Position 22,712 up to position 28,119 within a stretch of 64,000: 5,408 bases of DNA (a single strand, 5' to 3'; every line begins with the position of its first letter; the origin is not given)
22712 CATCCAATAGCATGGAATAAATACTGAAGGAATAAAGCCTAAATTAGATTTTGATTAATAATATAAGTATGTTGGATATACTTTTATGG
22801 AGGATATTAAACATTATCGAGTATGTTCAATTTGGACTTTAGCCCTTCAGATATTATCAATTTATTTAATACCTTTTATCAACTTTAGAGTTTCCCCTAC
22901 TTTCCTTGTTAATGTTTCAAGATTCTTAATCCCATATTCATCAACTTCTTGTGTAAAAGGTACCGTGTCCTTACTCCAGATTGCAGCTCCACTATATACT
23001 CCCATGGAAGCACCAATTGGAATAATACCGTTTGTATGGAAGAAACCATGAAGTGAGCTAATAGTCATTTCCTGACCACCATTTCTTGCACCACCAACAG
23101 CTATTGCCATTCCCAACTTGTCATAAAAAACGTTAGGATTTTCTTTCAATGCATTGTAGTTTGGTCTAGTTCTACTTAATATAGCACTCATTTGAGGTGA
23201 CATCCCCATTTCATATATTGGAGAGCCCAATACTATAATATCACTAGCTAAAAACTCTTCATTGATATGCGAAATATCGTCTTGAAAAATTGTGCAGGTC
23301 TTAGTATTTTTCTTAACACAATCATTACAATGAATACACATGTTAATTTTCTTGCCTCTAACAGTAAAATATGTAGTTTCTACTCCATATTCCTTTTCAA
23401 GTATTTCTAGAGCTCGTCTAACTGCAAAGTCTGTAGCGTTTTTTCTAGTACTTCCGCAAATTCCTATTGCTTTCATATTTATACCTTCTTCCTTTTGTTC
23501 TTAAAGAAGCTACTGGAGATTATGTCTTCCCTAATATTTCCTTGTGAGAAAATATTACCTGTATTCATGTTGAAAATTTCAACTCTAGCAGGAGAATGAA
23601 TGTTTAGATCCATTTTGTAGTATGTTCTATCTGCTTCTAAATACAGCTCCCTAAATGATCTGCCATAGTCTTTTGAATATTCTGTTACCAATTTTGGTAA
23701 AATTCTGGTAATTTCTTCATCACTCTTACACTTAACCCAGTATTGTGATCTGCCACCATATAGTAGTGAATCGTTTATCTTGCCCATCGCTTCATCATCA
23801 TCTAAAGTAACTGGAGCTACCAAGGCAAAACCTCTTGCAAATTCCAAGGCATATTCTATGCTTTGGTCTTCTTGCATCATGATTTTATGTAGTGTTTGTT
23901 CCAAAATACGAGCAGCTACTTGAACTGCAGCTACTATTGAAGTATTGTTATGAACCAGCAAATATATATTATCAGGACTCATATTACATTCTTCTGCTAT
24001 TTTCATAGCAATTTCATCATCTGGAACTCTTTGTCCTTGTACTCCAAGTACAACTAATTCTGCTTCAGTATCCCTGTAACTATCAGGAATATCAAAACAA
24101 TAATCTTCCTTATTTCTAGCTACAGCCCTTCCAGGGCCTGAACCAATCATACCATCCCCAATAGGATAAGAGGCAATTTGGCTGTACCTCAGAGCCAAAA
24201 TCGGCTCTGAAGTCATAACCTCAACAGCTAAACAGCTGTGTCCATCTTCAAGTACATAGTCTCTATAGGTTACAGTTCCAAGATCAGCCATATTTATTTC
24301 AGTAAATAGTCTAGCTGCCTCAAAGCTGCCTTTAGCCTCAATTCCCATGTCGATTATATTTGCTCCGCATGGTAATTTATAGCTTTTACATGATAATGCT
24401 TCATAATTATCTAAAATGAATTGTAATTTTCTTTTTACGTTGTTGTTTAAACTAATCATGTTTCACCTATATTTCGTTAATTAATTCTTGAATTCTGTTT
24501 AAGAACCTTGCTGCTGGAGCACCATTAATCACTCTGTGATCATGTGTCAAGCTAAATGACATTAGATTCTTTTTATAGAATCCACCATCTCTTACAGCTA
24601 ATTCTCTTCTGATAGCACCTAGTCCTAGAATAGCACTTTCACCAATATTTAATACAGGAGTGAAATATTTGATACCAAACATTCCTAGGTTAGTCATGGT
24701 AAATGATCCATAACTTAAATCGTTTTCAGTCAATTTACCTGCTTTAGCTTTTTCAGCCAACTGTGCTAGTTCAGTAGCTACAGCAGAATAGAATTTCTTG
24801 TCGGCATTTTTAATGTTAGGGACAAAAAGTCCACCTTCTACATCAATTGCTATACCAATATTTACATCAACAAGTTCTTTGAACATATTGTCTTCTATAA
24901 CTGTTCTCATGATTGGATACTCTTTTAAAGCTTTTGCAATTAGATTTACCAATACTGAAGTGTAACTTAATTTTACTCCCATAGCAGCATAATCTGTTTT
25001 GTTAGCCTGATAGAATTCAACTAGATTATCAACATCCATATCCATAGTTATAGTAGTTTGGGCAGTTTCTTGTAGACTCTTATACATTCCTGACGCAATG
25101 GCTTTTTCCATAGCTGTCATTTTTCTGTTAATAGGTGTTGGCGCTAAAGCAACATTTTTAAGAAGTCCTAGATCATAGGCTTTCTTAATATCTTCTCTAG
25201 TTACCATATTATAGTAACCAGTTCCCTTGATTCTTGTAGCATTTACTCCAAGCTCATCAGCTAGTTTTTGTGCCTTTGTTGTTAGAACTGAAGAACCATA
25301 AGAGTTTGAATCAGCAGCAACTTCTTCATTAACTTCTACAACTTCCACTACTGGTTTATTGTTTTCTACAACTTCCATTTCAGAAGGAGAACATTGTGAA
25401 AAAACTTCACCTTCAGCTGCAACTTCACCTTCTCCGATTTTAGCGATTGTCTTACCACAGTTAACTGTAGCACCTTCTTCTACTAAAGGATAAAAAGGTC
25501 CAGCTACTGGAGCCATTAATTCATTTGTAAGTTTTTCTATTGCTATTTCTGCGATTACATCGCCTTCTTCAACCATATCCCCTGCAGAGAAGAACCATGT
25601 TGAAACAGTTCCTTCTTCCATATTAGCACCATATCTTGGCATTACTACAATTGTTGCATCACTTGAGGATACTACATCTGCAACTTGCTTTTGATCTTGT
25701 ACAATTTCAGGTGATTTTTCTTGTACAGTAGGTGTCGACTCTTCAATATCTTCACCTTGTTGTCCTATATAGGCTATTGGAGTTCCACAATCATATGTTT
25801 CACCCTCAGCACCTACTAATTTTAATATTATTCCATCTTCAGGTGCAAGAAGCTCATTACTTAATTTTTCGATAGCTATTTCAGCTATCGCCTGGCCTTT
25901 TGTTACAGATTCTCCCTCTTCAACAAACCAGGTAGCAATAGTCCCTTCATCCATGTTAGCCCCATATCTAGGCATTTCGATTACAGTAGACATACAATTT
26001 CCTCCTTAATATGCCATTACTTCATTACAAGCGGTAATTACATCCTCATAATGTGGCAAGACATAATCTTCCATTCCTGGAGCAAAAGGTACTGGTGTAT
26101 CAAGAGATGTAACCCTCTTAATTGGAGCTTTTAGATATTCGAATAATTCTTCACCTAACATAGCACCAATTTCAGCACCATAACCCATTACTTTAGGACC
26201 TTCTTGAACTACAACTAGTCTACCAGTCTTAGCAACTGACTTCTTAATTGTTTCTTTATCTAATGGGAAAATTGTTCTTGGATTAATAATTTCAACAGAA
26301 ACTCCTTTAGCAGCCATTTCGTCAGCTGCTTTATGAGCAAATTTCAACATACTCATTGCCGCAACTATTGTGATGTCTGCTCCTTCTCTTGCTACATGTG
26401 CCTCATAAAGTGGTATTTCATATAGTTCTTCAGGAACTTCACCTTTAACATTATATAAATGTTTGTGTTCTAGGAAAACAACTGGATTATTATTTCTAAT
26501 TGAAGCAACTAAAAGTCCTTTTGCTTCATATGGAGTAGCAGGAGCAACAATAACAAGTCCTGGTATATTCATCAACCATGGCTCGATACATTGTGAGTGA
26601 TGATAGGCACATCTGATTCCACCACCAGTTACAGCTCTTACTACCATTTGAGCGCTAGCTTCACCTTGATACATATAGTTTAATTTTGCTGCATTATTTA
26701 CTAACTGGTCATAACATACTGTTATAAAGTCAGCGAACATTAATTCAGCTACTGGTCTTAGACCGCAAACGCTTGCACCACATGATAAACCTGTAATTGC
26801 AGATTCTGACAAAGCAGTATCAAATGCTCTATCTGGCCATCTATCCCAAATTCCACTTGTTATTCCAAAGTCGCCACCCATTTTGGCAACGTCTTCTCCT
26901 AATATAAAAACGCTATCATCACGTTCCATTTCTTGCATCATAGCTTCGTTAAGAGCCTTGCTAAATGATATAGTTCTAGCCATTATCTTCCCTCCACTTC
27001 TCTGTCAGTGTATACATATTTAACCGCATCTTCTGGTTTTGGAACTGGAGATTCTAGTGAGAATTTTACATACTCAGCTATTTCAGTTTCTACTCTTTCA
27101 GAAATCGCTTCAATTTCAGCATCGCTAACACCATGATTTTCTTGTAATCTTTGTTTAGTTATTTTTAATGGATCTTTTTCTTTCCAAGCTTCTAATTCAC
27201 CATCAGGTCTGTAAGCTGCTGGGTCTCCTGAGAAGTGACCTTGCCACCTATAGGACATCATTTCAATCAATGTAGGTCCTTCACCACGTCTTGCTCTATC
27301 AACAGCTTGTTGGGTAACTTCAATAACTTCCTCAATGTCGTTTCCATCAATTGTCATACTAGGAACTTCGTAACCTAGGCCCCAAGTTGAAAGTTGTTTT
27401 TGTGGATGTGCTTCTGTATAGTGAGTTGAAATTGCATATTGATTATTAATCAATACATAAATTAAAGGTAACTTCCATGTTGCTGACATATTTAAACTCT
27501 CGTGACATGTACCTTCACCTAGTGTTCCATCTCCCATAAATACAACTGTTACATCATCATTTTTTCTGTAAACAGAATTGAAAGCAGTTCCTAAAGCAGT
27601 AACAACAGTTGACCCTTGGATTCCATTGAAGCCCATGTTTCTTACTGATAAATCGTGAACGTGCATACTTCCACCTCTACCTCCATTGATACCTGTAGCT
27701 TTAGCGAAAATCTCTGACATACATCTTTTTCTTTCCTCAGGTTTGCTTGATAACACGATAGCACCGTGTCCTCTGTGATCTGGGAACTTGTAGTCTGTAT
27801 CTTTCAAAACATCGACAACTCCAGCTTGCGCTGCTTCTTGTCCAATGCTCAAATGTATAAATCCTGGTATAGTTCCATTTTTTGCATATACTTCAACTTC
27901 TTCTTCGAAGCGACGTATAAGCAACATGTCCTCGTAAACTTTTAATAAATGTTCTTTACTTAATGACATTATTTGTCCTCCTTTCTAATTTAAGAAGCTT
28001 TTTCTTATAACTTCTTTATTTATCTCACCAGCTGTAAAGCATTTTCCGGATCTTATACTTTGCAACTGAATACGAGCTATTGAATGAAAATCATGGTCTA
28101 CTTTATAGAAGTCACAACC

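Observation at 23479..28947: Two divergent Mch (methenyl-H4MPT cyclohydrolase)-like paralogs flanking a dehydrogenase complex in a Firmicute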

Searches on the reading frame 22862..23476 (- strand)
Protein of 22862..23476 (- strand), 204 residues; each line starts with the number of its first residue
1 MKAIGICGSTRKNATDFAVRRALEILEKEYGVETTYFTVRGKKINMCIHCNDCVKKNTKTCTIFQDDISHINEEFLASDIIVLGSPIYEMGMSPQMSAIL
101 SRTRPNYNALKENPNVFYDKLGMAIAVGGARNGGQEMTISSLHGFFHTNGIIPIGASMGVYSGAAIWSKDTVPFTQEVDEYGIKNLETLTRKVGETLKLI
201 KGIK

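Call 3: search_protein_families(library=pfam, proteins=[window:22862-23476:-], max_evalue=0.01)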
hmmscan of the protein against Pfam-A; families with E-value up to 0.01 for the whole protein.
window:22862-23476:- (204 aa): 2 families
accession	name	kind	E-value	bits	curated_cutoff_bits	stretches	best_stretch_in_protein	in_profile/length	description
PF03358.20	FMN_red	-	1.5e-22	80.3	24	1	1-156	1-142/152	NADPH-dependent FMN reductase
PF02525.22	Flavodoxin_2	-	0.00044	20.4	27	1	65-154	64-170/198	Flavodoxin-like fold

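Call 9: search_protein_families(library=ncbifam, proteins=[window:22862-23476:-], max_evalue=0.0001)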
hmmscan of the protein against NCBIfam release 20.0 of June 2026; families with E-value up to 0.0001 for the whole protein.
window:22862-23476:- (204 aa): 2 families
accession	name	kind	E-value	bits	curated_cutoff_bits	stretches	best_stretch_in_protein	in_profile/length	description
NF002999.0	PRK03767.1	equivalog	1.8e-06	27.9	141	1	67-157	60-144/200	NAD(P)H:quinone oxidoreductase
TIGR01755.1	flav_wrbA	equivalog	1.7e-05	24.9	132.5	1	62-157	53-143/197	NAD(P)H:quinone oxidoreductase type IV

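Call 54: search_protein_families(library=ncbifam, proteins=[window:22862-23476:-], max_evalue=0.001)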
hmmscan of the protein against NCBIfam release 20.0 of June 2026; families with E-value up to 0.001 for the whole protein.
window:22862-23476:- (204 aa): 2 families
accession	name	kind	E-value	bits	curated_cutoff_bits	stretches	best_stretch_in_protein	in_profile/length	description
NF002999.0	PRK03767.1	equivalog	1.8e-06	27.9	141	1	67-157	60-144/200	NAD(P)H:quinone oxidoreductase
TIGR01755.1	flav_wrbA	equivalog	1.7e-05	24.9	132.5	1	62-157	53-143/197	NAD(P)H:quinone oxidoreductase type IV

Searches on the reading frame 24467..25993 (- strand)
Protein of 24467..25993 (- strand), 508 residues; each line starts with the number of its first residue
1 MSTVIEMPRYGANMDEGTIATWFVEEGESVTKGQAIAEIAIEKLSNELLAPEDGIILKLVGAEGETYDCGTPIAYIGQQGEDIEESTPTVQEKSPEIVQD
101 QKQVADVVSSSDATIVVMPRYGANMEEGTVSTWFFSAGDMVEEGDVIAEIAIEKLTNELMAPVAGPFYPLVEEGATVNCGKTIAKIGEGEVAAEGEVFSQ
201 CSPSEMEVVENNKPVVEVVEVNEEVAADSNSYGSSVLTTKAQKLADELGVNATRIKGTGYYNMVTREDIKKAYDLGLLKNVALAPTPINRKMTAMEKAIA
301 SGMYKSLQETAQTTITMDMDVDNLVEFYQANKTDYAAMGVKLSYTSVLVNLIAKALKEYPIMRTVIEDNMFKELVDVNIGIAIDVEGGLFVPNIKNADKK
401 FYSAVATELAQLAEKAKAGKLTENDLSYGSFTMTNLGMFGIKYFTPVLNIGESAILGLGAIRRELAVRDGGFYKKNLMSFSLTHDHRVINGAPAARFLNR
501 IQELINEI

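Call 3: search_protein_families(library=pfam, proteins=[window:24467-25993:-], max_evalue=0.01)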
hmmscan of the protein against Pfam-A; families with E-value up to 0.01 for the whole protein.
window:24467-25993:- (508 aa): 10 families
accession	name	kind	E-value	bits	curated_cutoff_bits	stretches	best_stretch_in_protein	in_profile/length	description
PF00198.28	2-oxoacid_dh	-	8.4e-67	225.4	23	1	290-507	7-226/232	2-oxoacid dehydrogenases acyltransferase (catalytic domain)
PF00364.28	Biotin_lipoyl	-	2.5e-29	101.4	22.1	2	4-76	2-73/73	Biotin-requiring enzyme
PF13533.13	Biotin_lipoyl_2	-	1.1e-09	38.3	29.8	2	17-39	9-31/32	Biotin-lipoyl like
PF02817.22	E3_binding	-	8.2e-06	26.4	23.7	1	241-269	7-35/36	e3 binding domain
PF13375.12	RnfC_N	-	3.4e-05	24.2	25.6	0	17-58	39-79/101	RnfC Barrel sandwich hybrid domain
PF00358.26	PTS_EIIA_1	-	7.2e-05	22.9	27.2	0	17-47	81-111/127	phosphoenolpyruvate-dependent sugar phosphotransferase system, EIIA 1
PF01551.29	Peptidase_M23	-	0.00053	20.6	28.7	0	21-40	54-73/96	Peptidase family M23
PF02749.22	QRPTase_N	-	0.00062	20.4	27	0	98-150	9-60/82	Quinolinate phosphoribosyl transferase, N-terminal domain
PF13437.12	HlyD_3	-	0.0098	17.1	22.2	0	17-40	8-31/106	HlyD family secretion protein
PF16886.11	ATP-synt_ab_Xtn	-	0.01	16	25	0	135-163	16-45/88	ATPsynthase alpha/beta subunit barrel-sandwich domain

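Call 9: search_protein_families(library=ncbifam, proteins=[window:24467-25993:-], max_evalue=0.0001)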
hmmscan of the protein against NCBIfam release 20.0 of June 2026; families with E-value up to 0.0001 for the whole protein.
window:24467-25993:- (508 aa): 20 families
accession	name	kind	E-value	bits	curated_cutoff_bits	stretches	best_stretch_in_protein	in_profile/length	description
NF008814.0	PRK11854.1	equivalog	4.3e-75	253.4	722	2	291-507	411-631/637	pyruvate dehydrogenase complex dihydrolipoyllysine-residue acetyltransferase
NF004309.0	PRK05704.1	equivalog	2.4e-72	244.6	449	2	116-506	5-399/408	2-oxoglutarate dehydrogenase complex dihydrolipoyllysine-residue succinyltransferase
TIGR02927.1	SucB_Actino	equivalog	1.1e-70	239.1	423.45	2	290-505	345-568/579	2-oxoglutarate dehydrogenase, E2 component, dihydrolipoamide succinyltransferase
TIGR01347.1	sucB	equivalog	6.3e-67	226.5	378.65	2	117-507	4-396/404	dihydrolipoyllysine-residue succinyltransferase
TIGR01349.1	PDHac_trf_mito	equivalog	2.7e-64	217.9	445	2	116-506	2-430/437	pyruvate dehydrogenase complex dihydrolipoamide acetyltransferase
TIGR01348.1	PDHac_trf_long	equivalog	2.4e-54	184.9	552.1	2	110-507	152-581/587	dihydrolipoyllysine-residue acetyltransferase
NF008815.0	PRK11857.1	equivalog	2e-40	139.2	378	1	289-506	80-300/308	dihydrolipoamide acetyltransferase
NF011457.0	PRK14875.1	equivalog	1.3e-35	123.1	307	2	3-106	4-107/372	acetoin dehydrogenase dihydrolipoyllysine-residue acetyltransferase subunit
NF011416.0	PRK14843.1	equivalog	5.3e-35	120.9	429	1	291-506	122-340/347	dihydrolipoamide acetyltransferase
NF008907.0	PRK12270.1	equivalog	5e-26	90.8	878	1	266-505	119-361/1241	multifunctional oxoglutarate decarboxylase/oxoglutarate dehydrogenase thiamine pyrophosphate-binding subunit/dihydrolipoyllysine-residue suc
NF008854.0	PRK11892.1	equivalog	1.9e-25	89.5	454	2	1-101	1-102/464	pyruvate dehydrogenase complex E1 component subunit beta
NF006761.0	PRK09282.1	domain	7.4e-11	41.2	402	0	16-76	529-589/591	pyruvate carboxylase subunit B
NF004173.0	PRK05641.1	equivalog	2.3e-10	41.2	199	1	17-77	93-153/153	putative acetyl-CoA carboxylase biotin carboxyl carrier protein subunit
NF009554.0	PRK12999.1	equivalog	7.1e-07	27.4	965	0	12-66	1082-1135/1147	pyruvate carboxylase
NF005457.0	PRK07051.1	equivalog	8.3e-07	29.1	87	0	133-187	24-79/80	acetyl-CoA carboxylase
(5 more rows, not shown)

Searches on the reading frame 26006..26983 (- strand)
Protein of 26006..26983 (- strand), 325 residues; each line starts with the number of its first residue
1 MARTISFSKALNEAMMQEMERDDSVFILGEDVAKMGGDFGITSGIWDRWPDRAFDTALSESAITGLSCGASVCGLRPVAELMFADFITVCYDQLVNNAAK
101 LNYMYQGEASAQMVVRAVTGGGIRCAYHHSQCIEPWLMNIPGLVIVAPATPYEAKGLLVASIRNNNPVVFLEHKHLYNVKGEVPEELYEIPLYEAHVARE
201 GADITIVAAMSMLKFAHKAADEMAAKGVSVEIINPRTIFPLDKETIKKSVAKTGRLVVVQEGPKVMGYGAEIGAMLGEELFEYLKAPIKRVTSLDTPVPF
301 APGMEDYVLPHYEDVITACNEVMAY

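Call 3: search_protein_families(library=pfam, proteins=[window:26006-26983:-], max_evalue=0.01)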
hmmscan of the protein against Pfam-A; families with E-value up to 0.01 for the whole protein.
window:26006-26983:- (325 aa): 3 families
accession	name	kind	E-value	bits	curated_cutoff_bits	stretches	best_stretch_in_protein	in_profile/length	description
PF02779.29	Transket_pyr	-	2e-37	128.9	27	1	4-178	2-173/174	Transketolase, pyrimidine binding domain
PF02780.25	Transketolase_C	-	2.4e-37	128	25.9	1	194-315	2-124/124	Transketolase, C-terminal domain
PF17147.9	PFOR_II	-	3.9e-06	27.6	27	1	202-273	1-68/102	Pyruvate:ferredoxin oxidoreductase core domain II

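Call 9: search_protein_families(library=ncbifam, proteins=[window:26006-26983:-], max_evalue=0.0001)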
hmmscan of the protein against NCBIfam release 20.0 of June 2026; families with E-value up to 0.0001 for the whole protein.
window:26006-26983:- (325 aa): 9 families
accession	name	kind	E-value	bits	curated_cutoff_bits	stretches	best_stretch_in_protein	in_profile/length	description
NF006667.0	PRK09212.1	subfamily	1.3e-98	330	321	1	4-324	3-324/327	pyruvate dehydrogenase complex E1 component subunit beta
NF008854.0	PRK11892.1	equivalog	1e-93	314.6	454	1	4-323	141-462/464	pyruvate dehydrogenase complex E1 component subunit beta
NF008968.0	PRK12315.1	subfamily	4.2e-22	78.1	510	1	6-281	280-542/582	1-deoxy-D-xylulose-5-phosphate synthase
TIGR00204.1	dxs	equivalog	5.4e-22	78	465.95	1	4-296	309-586/616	1-deoxy-D-xylulose-5-phosphate synthase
NF004559.0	PRK05899.2-5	equivalog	2.7e-17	62.2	488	1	8-278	321-580/627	transketolase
NF003933.0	PRK05444.2-2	equivalog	2.1e-14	53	395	1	41-290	326-570/606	1-deoxy-D-xylulose-5-phosphate synthase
NF004556.0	PRK05899.2-2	equivalog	3.8e-10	38.7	575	1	7-279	328-596/639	transketolase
NF006412.0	PRK08659.1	equivalog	1.2e-06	28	411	1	185-259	259-332/378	2-oxoacid:acceptor oxidoreductase subunit alpha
NF005507.0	PRK07119.1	subfamily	7.7e-05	21.7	399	0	196-260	241-305/352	3-methyl-2-oxobutanoate dehydrogenase subunit VorB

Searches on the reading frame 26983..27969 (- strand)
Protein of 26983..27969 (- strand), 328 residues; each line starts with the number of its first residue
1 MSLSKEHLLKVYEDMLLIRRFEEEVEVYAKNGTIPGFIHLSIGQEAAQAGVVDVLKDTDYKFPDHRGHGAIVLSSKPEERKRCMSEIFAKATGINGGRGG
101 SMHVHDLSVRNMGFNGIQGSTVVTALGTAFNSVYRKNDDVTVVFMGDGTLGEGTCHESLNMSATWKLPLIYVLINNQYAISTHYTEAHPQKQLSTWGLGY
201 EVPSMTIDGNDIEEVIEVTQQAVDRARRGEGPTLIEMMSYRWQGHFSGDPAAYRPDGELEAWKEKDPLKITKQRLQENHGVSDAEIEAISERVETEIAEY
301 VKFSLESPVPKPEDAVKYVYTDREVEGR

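Call 3: search_protein_families(library=pfam, proteins=[window:26983-27969:-], max_evalue=0.01)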
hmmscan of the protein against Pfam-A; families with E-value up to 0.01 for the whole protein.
window:26983-27969:- (328 aa): 4 families
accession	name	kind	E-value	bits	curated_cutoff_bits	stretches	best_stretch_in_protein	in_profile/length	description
PF00676.26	E1_dh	-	2.9e-74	250.2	22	1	14-313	2-300/300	Dehydrogenase E1 component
PF13292.11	DXP_synthase_N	-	3.1e-07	30.4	21.2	1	118-182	113-177/274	1-deoxy-D-xylulose-5-phosphate synthase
PF00456.26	Transketolase_N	-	9.7e-07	28.5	22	1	134-238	140-242/334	Transketolase, thiamine diphosphate binding domain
PF02775.26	TPP_enzyme_C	-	2.8e-05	24.4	21.9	1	111-236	23-150/151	Thiamine pyrophosphate enzyme, C-terminal TPP binding domain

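Call 9: search_protein_families(library=ncbifam, proteins=[window:26983-27969:-], max_evalue=0.0001)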
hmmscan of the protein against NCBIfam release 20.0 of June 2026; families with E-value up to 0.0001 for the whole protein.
window:26983-27969:- (328 aa): 12 families
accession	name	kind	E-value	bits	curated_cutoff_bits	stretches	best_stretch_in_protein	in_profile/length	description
TIGR03182.1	PDH_E1_alph_y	equivalog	3e-93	312.2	393.85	1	5-320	1-314/315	pyruvate dehydrogenase (acetyl-transferring) E1 component subunit alpha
TIGR03181.1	PDH_E1_alph_x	equivalog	2.6e-70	237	411.35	1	2-323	20-330/341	pyruvate dehydrogenase (acetyl-transferring) E1 component subunit alpha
NF006914.0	PRK09404.1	equivalog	4.5e-13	48.4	764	1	136-300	338-507/919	2-oxoglutarate dehydrogenase E1 component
TIGR00239.1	2oxo_dh_E1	equivalog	5.7e-12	44.4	770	1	125-297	332-509/931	2-oxoglutarate dehydrogenase E1 component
NF008907.0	PRK12270.1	equivalog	2.5e-09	35.5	878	1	136-299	658-826/1241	multifunctional oxoglutarate decarboxylase/oxoglutarate dehydrogenase thiamine pyrophosphate-binding subunit/dihydrolipoyllysine-residue suc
NF004559.0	PRK05899.2-5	equivalog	5.8e-07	28.1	488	1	119-235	129-243/627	transketolase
TIGR00232.1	tktlase_bact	equivalog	3.3e-06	25.8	682.25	1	137-238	141-240/654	transketolase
TIGR00204.1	dxs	equivalog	6.1e-06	25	465.95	1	120-183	115-178/616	1-deoxy-D-xylulose-5-phosphate synthase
NF004558.0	PRK05899.2-4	equivalog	7.7e-06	24.6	788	1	125-238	130-238/651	transketolase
NF008968.0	PRK12315.1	subfamily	3.9e-05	22.1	510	0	121-182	119-180/582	1-deoxy-D-xylulose-5-phosphate synthase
NF003933.0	PRK05444.2-2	equivalog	4.2e-05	22.2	395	0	114-224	116-236/606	1-deoxy-D-xylulose-5-phosphate synthase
NF004556.0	PRK05899.2-2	equivalog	7.8e-05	21.1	575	0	118-235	127-240/639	transketolase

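Call 36: search_solved_structures(query=window:26983-27969:-, max_evalue=1e-20)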
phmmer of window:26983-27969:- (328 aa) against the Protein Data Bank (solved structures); distinct sequences matched with E-value up to 1e-20: 28.
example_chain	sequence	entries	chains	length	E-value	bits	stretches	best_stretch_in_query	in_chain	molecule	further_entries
6cer_A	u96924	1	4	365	3.4e-46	161.3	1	3-321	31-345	Pyruvate dehydrogenase E1 component subunit alpha, somatic form, mitochondrial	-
3exf_A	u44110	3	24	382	4.7e-46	160.8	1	3-321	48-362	Pyruvate dehydrogenase E1 component subunit alpha, somatic form, mitochondrial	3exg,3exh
1ni4_A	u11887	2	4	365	6.4e-46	160.3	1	3-321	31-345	Pyruvate dehydrogenase E1 component: Alpha subunit | Pyruvate dehydrogenase E1 component subunit alpha, somatic form, mitochondrial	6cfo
3exe_A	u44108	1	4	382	7.5e-46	160.1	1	3-321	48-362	Pyruvate dehydrogenase E1 component subunit alpha, somatic form, mitochondrial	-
2ozl_A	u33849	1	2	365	8.8e-46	159.9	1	3-321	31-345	Pyruvate dehydrogenase E1 component alpha subunit, somatic form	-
3exi_A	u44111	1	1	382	2e-45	158.8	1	3-321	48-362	Pyruvate dehydrogenase E1 component subunit alpha, somatic form, mitochondrial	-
1um9_A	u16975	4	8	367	4.8e-37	131.2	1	3-315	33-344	2-oxo acid dehydrogenase alpha subunit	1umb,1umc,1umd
2j9f_A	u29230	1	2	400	7.1e-32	114.2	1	3-321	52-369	2-OXOISOVALERATE DEHYDROGENASE ALPHA SUBUNIT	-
1dtw_A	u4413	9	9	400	9.3e-31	110.5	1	3-321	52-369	BRANCHED-CHAIN ALPHA-KETO ACID DEHYDROGENASE ALPHA SUBUNIT | 2-OXOISOVALERATE DEHYDROGENASE ALPHA SUBUNIT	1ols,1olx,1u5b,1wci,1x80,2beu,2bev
1x7y_A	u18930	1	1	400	1.1e-30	110.3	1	3-321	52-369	2-oxoisovalerate dehydrogenase alpha subunit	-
1x7w_A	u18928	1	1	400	1.2e-30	110.2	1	3-321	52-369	2-oxoisovalerate dehydrogenase alpha subunit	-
1x7x_A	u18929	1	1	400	1.2e-30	110.2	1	3-321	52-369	2-oxoisovalerate dehydrogenase alpha subunit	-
1x7z_A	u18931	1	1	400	1.2e-30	110.1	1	3-321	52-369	2-oxoisovalerate dehydrogenase alpha subunit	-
2bff_A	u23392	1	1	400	1.8e-30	109.6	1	3-321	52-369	2-OXOISOVALERATE DEHYDROGENASE ALPHA SUBUNIT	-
1olu_A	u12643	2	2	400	3e-30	108.8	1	3-321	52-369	2-OXOISOVALERATE DEHYDROGENASE ALPHA SUBUNIT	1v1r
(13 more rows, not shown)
